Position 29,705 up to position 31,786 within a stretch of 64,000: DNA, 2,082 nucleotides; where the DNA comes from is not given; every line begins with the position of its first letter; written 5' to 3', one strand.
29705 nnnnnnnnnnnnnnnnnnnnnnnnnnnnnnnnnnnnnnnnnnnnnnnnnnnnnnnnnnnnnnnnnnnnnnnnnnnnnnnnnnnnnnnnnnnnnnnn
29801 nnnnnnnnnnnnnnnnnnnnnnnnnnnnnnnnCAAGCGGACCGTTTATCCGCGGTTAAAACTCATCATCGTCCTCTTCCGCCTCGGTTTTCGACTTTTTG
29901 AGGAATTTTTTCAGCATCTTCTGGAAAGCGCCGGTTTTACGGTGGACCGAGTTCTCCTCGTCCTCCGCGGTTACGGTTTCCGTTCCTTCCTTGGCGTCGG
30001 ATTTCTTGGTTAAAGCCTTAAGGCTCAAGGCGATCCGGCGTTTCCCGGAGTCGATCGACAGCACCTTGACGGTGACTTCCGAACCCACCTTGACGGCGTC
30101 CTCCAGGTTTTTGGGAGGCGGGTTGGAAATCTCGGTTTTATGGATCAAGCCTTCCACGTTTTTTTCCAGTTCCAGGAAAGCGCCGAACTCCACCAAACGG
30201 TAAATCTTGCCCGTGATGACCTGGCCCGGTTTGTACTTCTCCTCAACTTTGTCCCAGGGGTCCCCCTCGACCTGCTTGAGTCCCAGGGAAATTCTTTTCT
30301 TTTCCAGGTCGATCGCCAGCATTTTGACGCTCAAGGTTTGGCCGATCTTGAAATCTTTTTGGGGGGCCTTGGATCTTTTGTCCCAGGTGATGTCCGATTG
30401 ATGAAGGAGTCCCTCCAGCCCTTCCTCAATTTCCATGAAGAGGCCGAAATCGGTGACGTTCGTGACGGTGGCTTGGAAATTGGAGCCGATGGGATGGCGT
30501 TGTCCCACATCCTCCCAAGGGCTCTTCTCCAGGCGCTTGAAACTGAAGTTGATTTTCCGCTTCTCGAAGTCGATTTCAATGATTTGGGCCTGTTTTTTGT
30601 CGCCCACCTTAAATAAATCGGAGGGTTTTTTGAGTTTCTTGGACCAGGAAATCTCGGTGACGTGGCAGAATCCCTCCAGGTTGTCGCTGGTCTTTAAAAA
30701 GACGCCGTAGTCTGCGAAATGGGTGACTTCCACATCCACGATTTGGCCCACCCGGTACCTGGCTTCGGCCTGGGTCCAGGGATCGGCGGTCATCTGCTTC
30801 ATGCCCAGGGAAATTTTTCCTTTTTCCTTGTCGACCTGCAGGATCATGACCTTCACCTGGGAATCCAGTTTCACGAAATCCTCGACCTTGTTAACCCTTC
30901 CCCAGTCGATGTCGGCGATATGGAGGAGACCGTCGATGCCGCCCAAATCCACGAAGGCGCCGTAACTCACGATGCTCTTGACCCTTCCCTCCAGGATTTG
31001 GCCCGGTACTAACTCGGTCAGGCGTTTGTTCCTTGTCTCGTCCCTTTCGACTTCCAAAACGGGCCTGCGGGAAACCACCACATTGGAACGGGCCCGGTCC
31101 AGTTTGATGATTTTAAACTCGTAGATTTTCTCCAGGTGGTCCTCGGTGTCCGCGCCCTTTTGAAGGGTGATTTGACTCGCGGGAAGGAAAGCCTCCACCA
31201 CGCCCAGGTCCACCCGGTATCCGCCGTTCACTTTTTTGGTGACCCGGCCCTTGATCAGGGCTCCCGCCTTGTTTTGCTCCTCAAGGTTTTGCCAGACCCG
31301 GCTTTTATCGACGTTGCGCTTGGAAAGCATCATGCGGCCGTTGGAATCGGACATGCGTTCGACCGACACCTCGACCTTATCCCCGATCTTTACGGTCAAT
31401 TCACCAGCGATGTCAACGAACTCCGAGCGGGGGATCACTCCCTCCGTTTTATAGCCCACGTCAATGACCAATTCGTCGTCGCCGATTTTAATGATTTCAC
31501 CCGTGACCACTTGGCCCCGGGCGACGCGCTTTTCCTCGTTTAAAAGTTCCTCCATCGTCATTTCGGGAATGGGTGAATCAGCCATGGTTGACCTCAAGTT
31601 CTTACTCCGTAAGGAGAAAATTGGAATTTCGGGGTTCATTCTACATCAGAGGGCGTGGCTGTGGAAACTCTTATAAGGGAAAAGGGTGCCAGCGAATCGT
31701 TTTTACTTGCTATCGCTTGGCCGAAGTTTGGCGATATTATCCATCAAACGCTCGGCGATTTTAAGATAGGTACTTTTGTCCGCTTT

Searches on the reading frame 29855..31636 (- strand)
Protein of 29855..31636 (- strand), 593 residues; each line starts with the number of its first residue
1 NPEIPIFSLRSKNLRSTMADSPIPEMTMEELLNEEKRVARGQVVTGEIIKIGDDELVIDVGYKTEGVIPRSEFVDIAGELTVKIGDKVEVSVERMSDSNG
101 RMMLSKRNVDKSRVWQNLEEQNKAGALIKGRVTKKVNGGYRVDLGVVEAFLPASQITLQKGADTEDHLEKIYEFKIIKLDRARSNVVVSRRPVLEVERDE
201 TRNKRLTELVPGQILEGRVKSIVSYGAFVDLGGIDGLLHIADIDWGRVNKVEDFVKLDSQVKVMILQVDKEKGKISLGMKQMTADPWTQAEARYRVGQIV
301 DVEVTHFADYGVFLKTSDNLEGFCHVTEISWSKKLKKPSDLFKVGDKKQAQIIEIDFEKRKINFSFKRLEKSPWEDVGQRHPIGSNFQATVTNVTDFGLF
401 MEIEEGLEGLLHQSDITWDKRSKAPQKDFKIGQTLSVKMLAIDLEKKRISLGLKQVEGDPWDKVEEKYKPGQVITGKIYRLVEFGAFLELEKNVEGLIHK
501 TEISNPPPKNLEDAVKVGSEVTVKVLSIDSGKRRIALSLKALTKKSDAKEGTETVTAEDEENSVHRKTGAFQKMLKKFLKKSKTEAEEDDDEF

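Call 60: search_protein_families(library=pfam, proteins=[window:29855-31636:-], max_evalue=0.001)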
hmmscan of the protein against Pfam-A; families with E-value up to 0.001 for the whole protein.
window:29855-31636:- (593 aa): 6 families
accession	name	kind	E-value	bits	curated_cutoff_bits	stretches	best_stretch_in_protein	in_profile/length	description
PF00575.29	S1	-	4.1e-87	287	22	6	211-280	4-74/74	S1 RNA binding domain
PF23459.1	S1_RRP5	-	4.4e-19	69.3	27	1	468-539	1-72/72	RRP5 S1 domain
PF21710.3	Spt6_S1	-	4.5e-18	65.8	27.5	1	293-367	13-87/91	Spt6, S1/OB domain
PF13509.12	S1_2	-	1.1e-14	54.7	21.8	0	471-505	2-36/61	S1 domain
PF24685.1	OB_RRP5_4th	-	3.1e-06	27.5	31.5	0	391-442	17-71/92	RRP5 OB-fold domain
PF18614.7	RNase_II_C_S1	-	0.00046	20.4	26.6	0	513-538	32-57/59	RNase II-type exonuclease C-terminal S1 domain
